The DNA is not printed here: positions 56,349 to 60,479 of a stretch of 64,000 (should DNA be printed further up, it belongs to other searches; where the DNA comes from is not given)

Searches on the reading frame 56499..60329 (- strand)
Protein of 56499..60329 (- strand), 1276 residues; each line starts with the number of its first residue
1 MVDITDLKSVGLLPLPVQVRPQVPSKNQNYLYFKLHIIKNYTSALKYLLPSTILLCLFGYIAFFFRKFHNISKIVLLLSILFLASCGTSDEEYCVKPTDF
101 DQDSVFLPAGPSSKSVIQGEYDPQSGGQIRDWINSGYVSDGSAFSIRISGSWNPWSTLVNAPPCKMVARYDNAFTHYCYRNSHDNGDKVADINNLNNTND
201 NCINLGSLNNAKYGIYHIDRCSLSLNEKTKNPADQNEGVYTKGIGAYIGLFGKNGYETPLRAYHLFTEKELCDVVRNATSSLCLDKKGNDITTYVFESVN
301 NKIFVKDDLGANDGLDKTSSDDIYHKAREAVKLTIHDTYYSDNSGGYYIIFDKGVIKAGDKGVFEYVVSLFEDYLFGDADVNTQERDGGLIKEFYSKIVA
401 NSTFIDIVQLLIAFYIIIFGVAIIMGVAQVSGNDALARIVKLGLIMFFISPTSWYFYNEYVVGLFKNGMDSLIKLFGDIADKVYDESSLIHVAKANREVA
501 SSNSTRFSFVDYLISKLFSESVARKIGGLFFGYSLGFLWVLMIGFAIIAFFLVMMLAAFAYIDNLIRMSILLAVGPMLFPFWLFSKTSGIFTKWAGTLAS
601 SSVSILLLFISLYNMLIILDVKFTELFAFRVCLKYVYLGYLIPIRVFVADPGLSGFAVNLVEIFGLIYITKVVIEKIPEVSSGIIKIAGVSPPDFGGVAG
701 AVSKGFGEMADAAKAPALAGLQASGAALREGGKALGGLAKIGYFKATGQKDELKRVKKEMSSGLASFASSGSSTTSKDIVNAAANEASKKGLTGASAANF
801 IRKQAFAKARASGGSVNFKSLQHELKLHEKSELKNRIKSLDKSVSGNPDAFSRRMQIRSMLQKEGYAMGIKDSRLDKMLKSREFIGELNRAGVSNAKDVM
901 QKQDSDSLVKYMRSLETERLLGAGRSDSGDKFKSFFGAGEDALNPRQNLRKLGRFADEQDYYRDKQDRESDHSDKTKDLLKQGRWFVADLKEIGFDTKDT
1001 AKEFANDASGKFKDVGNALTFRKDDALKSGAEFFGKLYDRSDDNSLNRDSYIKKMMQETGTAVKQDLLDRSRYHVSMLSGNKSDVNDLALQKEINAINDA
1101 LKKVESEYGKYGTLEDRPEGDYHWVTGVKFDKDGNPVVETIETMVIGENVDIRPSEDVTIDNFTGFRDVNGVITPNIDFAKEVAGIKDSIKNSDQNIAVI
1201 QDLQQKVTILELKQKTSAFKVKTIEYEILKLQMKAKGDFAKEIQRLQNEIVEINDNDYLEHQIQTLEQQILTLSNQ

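Call 20: search_protein_families(library=pfam, proteins=[window:56499-60329:-])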
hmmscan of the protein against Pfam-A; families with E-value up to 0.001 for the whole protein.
window:56499-60329:- (1276 aa): 1 family
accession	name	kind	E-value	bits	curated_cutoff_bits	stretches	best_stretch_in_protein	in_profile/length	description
PF04610.19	TrbL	-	1.5e-14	54.7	25.9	1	414-612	3-173/215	TrbL/VirB6 plasmid conjugal transfer protein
